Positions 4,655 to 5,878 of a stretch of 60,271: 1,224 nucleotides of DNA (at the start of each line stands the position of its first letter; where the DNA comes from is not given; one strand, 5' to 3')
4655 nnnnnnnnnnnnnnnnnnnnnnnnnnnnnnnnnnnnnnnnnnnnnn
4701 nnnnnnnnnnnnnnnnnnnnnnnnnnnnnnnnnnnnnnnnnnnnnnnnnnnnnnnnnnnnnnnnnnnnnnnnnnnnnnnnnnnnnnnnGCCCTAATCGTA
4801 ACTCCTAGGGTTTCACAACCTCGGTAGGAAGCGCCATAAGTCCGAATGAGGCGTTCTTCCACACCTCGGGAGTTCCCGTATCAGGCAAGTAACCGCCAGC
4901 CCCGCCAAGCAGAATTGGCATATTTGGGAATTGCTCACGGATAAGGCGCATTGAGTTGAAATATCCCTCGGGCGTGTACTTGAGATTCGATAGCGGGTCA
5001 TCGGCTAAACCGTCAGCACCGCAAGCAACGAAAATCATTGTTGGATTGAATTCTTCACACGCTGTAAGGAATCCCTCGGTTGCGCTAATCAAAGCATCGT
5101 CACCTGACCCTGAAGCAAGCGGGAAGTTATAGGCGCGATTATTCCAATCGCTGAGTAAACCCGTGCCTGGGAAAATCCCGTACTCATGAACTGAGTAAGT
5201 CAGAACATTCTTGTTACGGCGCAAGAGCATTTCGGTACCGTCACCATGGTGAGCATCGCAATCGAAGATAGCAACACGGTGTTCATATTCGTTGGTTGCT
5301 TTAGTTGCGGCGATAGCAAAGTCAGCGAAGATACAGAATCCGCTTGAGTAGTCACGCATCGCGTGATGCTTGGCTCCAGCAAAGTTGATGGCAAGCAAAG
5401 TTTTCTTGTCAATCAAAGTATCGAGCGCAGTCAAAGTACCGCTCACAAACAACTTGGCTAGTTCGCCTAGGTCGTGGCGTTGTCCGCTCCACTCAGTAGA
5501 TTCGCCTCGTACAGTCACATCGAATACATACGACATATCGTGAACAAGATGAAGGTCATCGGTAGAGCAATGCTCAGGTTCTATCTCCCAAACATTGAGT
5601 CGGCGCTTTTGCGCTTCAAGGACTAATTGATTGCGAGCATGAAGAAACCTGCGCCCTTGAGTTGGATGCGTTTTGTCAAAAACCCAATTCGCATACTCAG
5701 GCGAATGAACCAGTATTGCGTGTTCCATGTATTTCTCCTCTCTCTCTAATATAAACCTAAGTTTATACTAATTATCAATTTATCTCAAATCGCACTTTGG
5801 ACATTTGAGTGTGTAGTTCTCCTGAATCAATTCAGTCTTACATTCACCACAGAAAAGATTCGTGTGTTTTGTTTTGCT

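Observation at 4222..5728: Adjacent early genes encode an HDAC-family deacetylase and a proteasome-beta/HslV-like Thr peptidase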

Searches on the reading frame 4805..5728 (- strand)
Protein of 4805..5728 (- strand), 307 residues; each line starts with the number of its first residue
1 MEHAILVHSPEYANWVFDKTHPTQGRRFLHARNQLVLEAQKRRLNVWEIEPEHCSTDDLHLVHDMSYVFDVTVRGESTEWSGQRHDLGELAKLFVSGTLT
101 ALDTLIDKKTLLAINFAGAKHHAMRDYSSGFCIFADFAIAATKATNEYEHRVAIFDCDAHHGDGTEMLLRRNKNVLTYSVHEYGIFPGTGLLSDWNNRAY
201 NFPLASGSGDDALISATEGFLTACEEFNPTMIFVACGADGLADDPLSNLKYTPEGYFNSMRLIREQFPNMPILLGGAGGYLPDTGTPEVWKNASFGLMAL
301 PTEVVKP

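Call 3: search_protein_families(library=pfam, proteins=[window:4805-5728:-], max_evalue=0.1)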
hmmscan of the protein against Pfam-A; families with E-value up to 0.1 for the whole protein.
window:4805-5728:- (307 aa): 1 family
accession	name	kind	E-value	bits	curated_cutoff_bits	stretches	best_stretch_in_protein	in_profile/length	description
PF00850.24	Hist_deacetyl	-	2.1e-55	188.6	27.9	1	21-290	1-291/298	Histone deacetylase domain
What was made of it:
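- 4805..5728 (-): Zn-dependent deacetylase, 307 aa, HDAC family, class I/AcuC-like, compact form without the C-terminal helices. PF00850 at 2e-55 (call 3).
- On HDAC / classical Zn deacylase family (PF00850): 188.6 bits against a cut-off of 27.9, covering profile positions 1-291 of 298 (call 3).
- Checked: HDAC: PF00850 Hist_deacetyl, E 2e-55, covering profile positions 1-291 of 298 (call 3).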

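Call 4: search_protein_families(library=phrogs, proteins=[window:4805-5728:-], max_evalue=0.01)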
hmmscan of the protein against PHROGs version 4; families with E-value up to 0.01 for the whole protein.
window:4805-5728:- (307 aa): 0 families

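Call 5: search_protein_families(library=ncbifam, proteins=[window:4805-5728:-], max_evalue=0.1)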
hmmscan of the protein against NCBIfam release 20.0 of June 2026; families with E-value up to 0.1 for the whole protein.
window:4805-5728:- (307 aa): 0 families

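Call 7: search_dna_similar(query=window:4805-5728:-, collection=phages, mode=protein, max_rows=40)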
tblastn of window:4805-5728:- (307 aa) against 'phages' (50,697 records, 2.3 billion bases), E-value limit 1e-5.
Records with a match: 8; places in all: 8; records where one place covers at least 80% of the query: 4.
Best place of each record, by identity: <60% 8.
By first word of the organism name: Staphylococcus 3; Rhodococcus 2; Microbacterium 1; Bacteriophage 1; Pseudomonas 1.
By host as written in the record: Staphylococcus aureus 2; Rhodococcus equi 2; Microbacterium foliorum NRRL B-24224 1; - 1; methicillin-resistant Staphylococcus aureus spa type t127 1; Pseudomonas aeruginosa 1.
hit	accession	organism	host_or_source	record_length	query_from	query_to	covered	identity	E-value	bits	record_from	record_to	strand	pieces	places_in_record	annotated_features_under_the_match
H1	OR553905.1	Microbacterium phage Magritte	Microbacterium foliorum NRRL B-24224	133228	8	307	98%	36.8%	4e-45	169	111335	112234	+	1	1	204: hypothetical protein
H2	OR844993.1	Staphylococcus phage SA 1306 Kay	Staphylococcus aureus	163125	7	303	97%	28.3%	1e-27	118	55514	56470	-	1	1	record has no annotation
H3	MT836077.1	Bacteriophage sp.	human fecal samples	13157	49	307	84%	30.4%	7e-25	110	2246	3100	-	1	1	record has no annotation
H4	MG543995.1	Staphylococcus phage UPMK_1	methicillin-resistant Staphylococcus ...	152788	7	250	79%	30.8%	6e-24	107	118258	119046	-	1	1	none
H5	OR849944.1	Staphylococcus phage SA 1298 Kay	Staphylococcus aureus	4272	49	303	83%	28.3%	3e-27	117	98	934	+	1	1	record has no annotation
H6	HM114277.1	Rhodococcus phage E3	Rhodococcus equi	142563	49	180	43%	33.1%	8e-9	62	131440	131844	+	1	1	gp202: putative histone deacetylase protein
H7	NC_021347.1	Rhodococcus phage E3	Rhodococcus equi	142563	49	180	43%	33.1%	8e-9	62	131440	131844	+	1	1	gp202: putative histone deacetylase protein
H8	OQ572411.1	Pseudomonas phage Y10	Pseudomonas aeruginosa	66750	121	258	45%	31.5%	3e-13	76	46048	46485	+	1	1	record has no annotation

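Call 11: search_solved_structures(query=window:4805-5728:-, show_alignments=2)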
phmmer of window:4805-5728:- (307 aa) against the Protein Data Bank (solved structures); distinct sequences matched with E-value up to 0.001: 136 (the best 60 are shown).
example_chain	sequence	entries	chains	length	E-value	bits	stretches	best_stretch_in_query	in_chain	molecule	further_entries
5g0h_A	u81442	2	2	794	4.5e-35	124.3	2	17-280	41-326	HDAC6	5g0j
5g0i_A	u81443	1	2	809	4.9e-35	124.2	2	17-280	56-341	HDAC6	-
7qno_A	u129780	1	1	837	5.5e-35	124.1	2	17-280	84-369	Histone deacetylase 6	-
9k91_A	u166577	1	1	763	2.7e-32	115.2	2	120-280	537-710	Histone deacetylase 6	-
5icn_B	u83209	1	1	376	2.7e-30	108.7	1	11-282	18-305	Histone deacetylase 1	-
3max_A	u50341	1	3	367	3.4e-30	108.3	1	11-281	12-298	Histone deacetylase 2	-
5iwg_A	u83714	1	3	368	3.5e-30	108.3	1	11-281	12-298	Histone deacetylase 2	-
5ix0_A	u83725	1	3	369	3.5e-30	108.3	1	11-281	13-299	Histone deacetylase 2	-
4lxz_A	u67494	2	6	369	3.5e-30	108.3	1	11-281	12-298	Histone deacetylase 2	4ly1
6g3o_A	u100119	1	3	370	3.6e-30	108.3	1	11-281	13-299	Histone deacetylase 2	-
6wbw_A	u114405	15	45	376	3.8e-30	108.2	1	11-281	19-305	Histone deacetylase 2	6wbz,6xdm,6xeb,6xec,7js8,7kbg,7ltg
6whn_A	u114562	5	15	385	4.1e-30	108.1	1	11-281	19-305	Histone deacetylase 2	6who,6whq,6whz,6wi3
9jv3_A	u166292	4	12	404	4.8e-30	107.9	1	11-281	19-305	Histone deacetylase 2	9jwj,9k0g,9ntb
4bkx_B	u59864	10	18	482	6.1e-30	107.5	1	11-282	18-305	HISTONE DEACETYLASE 1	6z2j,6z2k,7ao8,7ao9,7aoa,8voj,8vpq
9dtq_A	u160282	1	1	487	8.6e-30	107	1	11-281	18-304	Histone deacetylase 2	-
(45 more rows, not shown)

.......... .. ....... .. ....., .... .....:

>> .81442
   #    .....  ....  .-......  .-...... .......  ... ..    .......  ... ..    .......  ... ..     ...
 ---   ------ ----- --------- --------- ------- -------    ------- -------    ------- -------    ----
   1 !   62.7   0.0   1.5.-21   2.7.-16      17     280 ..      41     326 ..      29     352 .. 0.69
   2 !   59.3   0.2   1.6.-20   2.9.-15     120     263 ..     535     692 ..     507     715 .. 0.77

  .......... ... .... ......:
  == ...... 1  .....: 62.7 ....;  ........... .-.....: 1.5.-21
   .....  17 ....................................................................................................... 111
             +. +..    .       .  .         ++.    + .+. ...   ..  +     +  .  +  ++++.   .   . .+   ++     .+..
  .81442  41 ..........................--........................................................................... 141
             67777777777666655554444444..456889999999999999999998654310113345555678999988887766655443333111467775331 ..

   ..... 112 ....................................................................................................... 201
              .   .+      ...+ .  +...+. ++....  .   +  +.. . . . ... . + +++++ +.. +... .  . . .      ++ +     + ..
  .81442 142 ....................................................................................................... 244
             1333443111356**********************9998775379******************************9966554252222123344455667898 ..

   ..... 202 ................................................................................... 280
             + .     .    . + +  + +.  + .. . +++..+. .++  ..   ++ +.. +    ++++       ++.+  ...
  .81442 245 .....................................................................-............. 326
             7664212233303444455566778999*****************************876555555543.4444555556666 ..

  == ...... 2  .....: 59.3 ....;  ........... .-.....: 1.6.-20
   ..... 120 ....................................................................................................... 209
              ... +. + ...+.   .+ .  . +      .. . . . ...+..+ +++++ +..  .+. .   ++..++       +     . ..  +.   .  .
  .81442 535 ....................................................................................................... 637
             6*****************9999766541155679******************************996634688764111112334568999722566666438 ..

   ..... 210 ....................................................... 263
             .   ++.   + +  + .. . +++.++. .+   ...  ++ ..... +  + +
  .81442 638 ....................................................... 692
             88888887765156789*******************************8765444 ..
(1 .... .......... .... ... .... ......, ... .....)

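Call 13: find_homologous_proteins(query=window:4805-5728:-, max_evalue=1e-10)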
Query window:4805-5728:- (307 aa): 2167 proteins with E <= 1e-10 among 3627 candidates; the best 120 are listed.
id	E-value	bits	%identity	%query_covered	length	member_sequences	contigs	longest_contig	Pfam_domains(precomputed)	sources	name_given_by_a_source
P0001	8.5e-208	707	98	100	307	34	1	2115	PF00850.25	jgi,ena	-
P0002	4.7e-202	688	94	100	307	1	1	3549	PF00850.25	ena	-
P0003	4.1e-201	685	94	100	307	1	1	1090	PF00850.25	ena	-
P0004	1.1e-199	680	93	100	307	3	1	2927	PF00850.25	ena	-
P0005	4.8e-198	675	92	100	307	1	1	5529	PF00850.25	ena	-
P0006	6.5e-198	674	92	100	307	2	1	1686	PF00850.25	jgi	jgi:acetoin utilization deacetylase AcuC-like enzyme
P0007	1.3e-197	673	92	100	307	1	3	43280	PF00850.25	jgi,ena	jgi:acetoin utilization deacetylase AcuC-like enzyme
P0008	1.7e-197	673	92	100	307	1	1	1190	PF00850.25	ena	-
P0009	1.8e-197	673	92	100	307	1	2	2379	PF00850.25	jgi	-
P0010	1.8e-197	673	92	100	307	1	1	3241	PF00850.25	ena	-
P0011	2.4e-197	672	92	100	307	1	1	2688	PF00850.25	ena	-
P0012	3.3e-197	672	92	100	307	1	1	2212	PF00850.25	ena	-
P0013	4.7e-197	671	92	100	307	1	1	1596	PF00850.25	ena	-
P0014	1.8e-188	643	88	100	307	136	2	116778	PF00850.25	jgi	jgi:acetoin utilization protein AcuC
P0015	6.2e-185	631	87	100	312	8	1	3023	PF00850.25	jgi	-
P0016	1.7e-184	630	86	100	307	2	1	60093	PF00850.25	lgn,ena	-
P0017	3.0e-182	623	85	100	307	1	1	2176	PF00850.25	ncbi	-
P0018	2.3e-178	610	84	100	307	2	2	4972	PF00850.25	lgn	-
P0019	3.7e-178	609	83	100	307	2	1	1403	PF00850.25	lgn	-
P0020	1.0e-172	591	83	100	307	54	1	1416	PF00850.25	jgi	jgi:acetoin utilization protein AcuC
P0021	2.3e-172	590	80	100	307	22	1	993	PF00850.25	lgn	-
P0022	2.0e-170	584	80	100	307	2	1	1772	PF00850.25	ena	-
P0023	2.3e-170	584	81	100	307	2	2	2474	PF00850.25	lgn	-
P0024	7.3e-170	582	80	100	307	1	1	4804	PF00850.25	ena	-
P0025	2.1e-169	580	79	100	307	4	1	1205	PF00850.25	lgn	-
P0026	1.5e-168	578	80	100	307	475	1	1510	PF00850.25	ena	-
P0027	5.8e-168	576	80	97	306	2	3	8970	PF00850.25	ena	-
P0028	6.5e-168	576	79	100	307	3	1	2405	PF00850.25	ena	-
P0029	8.1e-167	572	79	100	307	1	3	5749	PF00850.25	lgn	-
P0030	2.0e-165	567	78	100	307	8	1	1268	PF00850.25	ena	-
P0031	4.2e-165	566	77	100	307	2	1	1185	PF00850.25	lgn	-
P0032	8.5e-163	559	77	100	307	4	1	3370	PF00850.25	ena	-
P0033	9.5e-163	559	77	100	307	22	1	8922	PF00850.25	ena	-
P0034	1.4e-161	555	79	100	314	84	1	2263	PF00850.25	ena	-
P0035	3.1e-161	554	76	100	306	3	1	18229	PF00850.25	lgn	-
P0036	9.4e-159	545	76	100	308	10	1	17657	PF00850.25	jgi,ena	-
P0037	4.9e-158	543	75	100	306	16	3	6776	PF00850.25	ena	-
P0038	4.9e-158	543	77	100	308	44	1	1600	PF00850.25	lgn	-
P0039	5.0e-158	543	75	100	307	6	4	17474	PF00850.25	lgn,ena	-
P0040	1.4e-157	542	77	100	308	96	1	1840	PF00850.25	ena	-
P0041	3.8e-157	540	75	100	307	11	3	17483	PF00850.25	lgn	-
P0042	8.0e-157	539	73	100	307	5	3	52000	PF00850.25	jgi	jgi:acetoin utilization protein AcuC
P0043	6.0e-155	533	75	100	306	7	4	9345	PF00850.25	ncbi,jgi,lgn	jgi:acetoin utilization protein AcuC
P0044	6.4e-155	533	75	100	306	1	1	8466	PF00850.25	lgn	-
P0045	1.5e-154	532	73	100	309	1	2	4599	PF00850.25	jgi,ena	-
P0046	7.4e-154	529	75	100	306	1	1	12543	PF00850.25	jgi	jgi:acetoin utilization protein AcuC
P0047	1.2e-153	529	73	100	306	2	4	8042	PF00850.25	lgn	-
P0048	1.1e-152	526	73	100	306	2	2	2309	PF00850.25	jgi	jgi:acetoin utilization protein AcuC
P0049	2.5e-149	515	72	100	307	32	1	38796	PF00850.25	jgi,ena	-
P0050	5.9e-149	513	73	100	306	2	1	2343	PF00850.25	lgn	-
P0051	6.7e-149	513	72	99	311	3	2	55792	PF00850.25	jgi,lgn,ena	-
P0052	2.9e-147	508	81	89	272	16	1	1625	PF00850.25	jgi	jgi:acetoin utilization deacetylase AcuC-like enzyme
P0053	3.8e-147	507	73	98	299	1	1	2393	PF00850.25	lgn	-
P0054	1.4e-145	502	71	100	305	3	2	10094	PF00850.25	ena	-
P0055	1.3e-144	499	71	100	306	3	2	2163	PF00850.25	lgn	-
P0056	7.1e-144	497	78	89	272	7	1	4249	PF00850.25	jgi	jgi:acetoin utilization protein AcuC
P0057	8.1e-143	493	69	100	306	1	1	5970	PF00850.25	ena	-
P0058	1.1e-139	483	69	99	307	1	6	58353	PF00850.25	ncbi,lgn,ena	-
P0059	1.4e-139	483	69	97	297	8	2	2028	PF00850.25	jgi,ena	jgi:acetoin utilization protein AcuC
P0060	3.3e-137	475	68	97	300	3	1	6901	PF00850.25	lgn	-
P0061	7.2e-137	474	67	97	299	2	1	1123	PF00850.25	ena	-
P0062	1.1e-136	473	68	98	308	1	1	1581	PF00850.25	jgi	jgi:acetoin utilization protein AcuC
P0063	1.6e-136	472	69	97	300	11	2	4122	PF00850.25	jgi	jgi:acetoin utilization deacetylase AcuC-like enzyme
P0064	2.0e-136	472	69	97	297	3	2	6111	PF00850.25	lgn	-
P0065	2.9e-136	472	68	97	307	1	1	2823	PF00850.25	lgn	-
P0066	6.2e-135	467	67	97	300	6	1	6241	PF00850.25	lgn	-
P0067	7.1e-135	467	68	97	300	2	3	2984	PF00850.25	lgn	-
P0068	1.3e-134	466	69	97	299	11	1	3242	PF00850.25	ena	-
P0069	5.6e-134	464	68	97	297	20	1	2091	PF00850.25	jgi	-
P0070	2.3e-133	462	68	97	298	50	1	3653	PF00850.25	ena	-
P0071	6.0e-133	461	89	74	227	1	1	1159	PF00850.25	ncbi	-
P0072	6.6e-133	461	68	97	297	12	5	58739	PF00850.25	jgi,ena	-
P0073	8.4e-133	460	76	89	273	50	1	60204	PF00850.25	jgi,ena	jgi:acetoin utilization deacetylase AcuC-like enzyme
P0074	3.6e-132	458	67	100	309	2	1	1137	PF00850.25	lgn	-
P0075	1.1e-131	457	66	97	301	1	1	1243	PF00850.25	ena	-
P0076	1.2e-131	456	78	82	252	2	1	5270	PF00850.25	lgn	-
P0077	2.7e-130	452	67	97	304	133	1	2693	PF00850.25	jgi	jgi:acetoin utilization protein AcuC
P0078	2.8e-130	452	65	97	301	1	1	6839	PF00850.25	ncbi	-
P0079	2.8e-130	452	65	97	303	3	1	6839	PF00850.25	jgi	jgi:acetoin utilization protein AcuC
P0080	3.3e-130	452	65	97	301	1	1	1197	PF00850.25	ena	-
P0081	3.4e-130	452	65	97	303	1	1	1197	PF00850.25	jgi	jgi:acetoin utilization deacetylase AcuC-like enzyme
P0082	6.7e-130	451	65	97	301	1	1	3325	PF00850.25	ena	-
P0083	6.8e-130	451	65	97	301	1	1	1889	PF00850.25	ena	-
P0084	6.9e-130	451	65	97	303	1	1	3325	PF00850.25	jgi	jgi:acetoin utilization deacetylase AcuC-like enzyme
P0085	7.0e-130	451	65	97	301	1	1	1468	PF00850.25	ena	-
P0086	7.1e-130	451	65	97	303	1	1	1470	PF00850.25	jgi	jgi:acetoin utilization deacetylase AcuC-like enzyme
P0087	1.3e-129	450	64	97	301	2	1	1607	PF00850.25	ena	-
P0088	2.3e-129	449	65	97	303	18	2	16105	PF00850.25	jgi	jgi:acetoin utilization deacetylase AcuC-like enzyme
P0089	3.0e-129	449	66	97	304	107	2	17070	PF00850.25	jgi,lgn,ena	-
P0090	3.5e-129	448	66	97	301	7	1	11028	PF00850.25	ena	-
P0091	1.8e-128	446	64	97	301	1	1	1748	PF00850.25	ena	-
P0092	2.0e-128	446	65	97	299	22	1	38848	PF00850.25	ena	-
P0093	2.9e-128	445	65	97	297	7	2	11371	PF00850.25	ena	-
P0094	6.4e-128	444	65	97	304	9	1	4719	PF00850.25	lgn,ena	-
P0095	1.4e-127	443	65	97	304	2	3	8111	PF00850.25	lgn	-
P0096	5.3e-127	441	63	99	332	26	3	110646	PF00850.25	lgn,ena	-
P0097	1.0e-126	440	65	97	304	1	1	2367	PF00850.25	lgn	-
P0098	1.4e-126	440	64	97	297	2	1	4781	PF00850.25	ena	-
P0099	1.9e-126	439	64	97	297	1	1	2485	PF00850.25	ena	-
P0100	2.7e-126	439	64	97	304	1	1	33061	PF00850.25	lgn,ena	-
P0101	1.8e-125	436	63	97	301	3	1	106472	PF00850.25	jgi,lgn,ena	jgi:acetoin utilization protein AcuC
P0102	2.5e-125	436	63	97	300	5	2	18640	PF00850.25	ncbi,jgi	ncbi:MAG: hypothetical protein RL158_275 [Bacteroidota bacterium]|jgi:acetoin utilization protein Ac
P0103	3.4e-125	435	64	97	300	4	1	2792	PF00850.25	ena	-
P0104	1.3e-124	433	63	97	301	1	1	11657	PF00850.25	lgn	-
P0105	4.1e-124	432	64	97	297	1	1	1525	PF00850.25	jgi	jgi:acetoin utilization protein AcuC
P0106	6.3e-124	431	64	97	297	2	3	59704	PF00850.25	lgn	-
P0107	2.3e-123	429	62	97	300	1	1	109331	PF00850.25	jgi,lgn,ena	jgi:acetoin utilization protein AcuC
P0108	9.3e-123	427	62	99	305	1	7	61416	PF00850.25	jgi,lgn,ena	-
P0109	1.5e-122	427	63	97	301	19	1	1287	PF00850.25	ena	-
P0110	3.8e-121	422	62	97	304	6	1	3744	PF00850.25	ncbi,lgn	-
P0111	6.4e-117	408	59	98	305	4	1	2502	PF00850.25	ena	-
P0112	7.8e-115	401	77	75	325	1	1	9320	PF00850.25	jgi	-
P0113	1.0e-114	401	60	97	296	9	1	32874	PF00850.25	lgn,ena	-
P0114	1.6e-113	397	57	96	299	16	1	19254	PF00850.25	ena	-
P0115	1.7e-104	367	57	94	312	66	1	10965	PF00850.25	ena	-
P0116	3.8e-102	360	56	95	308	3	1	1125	PF00850.25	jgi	-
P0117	1.1e-101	358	57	94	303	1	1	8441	PF00850.25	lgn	-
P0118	2.8e-101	357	55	95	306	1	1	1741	PF00850.25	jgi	-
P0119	5.3e-101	356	57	94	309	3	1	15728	PF00850.25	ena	-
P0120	1.6e-100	354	53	96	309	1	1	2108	PF00850.25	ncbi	-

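Call 14: find_related_loci(query=window:4805-5728:-, collection=viral_contigs, flank=10000)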
Query window:4805-5728:- (307 aa) in viral_contigs; peptide patterns used: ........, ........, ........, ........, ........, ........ (x = any residue, [..] = any of these).
102 stretches matched a pattern; 98 encode a relative of the query (tblastn E <= 1e-3); the best 80 are kept; 80 distinct loci.
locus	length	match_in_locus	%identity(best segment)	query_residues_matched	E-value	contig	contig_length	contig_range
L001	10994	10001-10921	97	1-307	0e+0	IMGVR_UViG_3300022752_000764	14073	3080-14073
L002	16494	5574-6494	92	1-307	0e+0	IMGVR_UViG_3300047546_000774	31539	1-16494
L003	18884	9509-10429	88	1-307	0e+0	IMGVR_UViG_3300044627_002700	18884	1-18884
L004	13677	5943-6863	88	1-307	0e+0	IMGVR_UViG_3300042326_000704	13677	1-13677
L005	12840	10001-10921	89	1-307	0e+0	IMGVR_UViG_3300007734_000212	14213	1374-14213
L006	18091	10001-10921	88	1-307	0e+0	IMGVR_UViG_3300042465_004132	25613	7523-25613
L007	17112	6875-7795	88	1-307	0e+0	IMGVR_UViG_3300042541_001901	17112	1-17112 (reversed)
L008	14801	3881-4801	87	1-307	0e+0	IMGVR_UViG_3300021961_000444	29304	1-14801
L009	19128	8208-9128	83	1-307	8e-178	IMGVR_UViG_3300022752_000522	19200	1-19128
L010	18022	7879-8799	82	1-307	5e-178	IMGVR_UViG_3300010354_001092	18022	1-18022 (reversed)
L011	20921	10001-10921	82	1-307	2e-177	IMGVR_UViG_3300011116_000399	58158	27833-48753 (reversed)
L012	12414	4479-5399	83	1-307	3e-177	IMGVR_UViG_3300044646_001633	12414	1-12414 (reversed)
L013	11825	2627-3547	82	1-307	8e-177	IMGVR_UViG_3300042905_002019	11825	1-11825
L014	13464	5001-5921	82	1-307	7e-177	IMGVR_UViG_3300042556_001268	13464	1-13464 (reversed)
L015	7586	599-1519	82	1-307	1e-176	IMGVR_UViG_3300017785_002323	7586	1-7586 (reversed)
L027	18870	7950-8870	79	1-307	3e-170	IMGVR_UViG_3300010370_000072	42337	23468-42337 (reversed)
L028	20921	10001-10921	79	1-307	3e-170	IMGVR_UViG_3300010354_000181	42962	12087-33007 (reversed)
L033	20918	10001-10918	78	1-307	2e-163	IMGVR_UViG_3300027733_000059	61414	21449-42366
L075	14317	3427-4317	63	1-298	1e-128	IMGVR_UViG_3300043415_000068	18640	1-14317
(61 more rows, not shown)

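Call 20: get_annotated_region(hit=H1, flank=5000)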
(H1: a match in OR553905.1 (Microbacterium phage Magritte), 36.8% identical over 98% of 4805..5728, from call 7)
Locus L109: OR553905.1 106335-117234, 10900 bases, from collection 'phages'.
description: Microbacterium phage Magritte, complete genome.
organism: Microbacterium phage Magritte (NCBI taxid 3077798)
taxonomy: Viruses; Duplodnaviria; Heunggongvirae; Uroviricota; Caudoviricetes
host: Microbacterium foliorum NRRL B-24224; source: sewage pipe; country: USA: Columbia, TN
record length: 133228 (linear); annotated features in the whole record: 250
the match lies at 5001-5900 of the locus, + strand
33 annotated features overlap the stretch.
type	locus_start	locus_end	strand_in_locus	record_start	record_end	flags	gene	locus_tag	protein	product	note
CDS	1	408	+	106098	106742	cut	189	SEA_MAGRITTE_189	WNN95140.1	hypothetical protein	-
CDS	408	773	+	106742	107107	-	190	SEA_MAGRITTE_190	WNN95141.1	hypothetical protein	-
CDS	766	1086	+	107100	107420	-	191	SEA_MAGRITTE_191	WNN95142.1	hypothetical protein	-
CDS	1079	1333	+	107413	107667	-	192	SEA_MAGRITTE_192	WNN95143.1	hypothetical protein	-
CDS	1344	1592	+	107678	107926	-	193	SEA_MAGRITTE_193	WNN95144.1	hypothetical protein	-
CDS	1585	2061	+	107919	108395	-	194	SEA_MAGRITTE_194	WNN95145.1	hypothetical protein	-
CDS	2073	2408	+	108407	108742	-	195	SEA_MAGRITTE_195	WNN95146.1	hypothetical protein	-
CDS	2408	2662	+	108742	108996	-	196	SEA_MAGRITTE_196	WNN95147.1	hypothetical protein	-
CDS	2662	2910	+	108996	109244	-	197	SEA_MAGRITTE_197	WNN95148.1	hypothetical protein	-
CDS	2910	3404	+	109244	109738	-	198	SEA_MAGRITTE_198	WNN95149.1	hypothetical protein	-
CDS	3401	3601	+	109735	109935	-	199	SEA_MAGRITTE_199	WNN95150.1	hypothetical protein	-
CDS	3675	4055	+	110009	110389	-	200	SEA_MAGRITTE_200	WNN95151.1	hypothetical protein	-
CDS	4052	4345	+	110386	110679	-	201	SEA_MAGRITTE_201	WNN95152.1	hypothetical protein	-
CDS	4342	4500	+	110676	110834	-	202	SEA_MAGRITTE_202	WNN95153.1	hypothetical protein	-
CDS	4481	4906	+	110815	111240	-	203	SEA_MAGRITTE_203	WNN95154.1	hypothetical protein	-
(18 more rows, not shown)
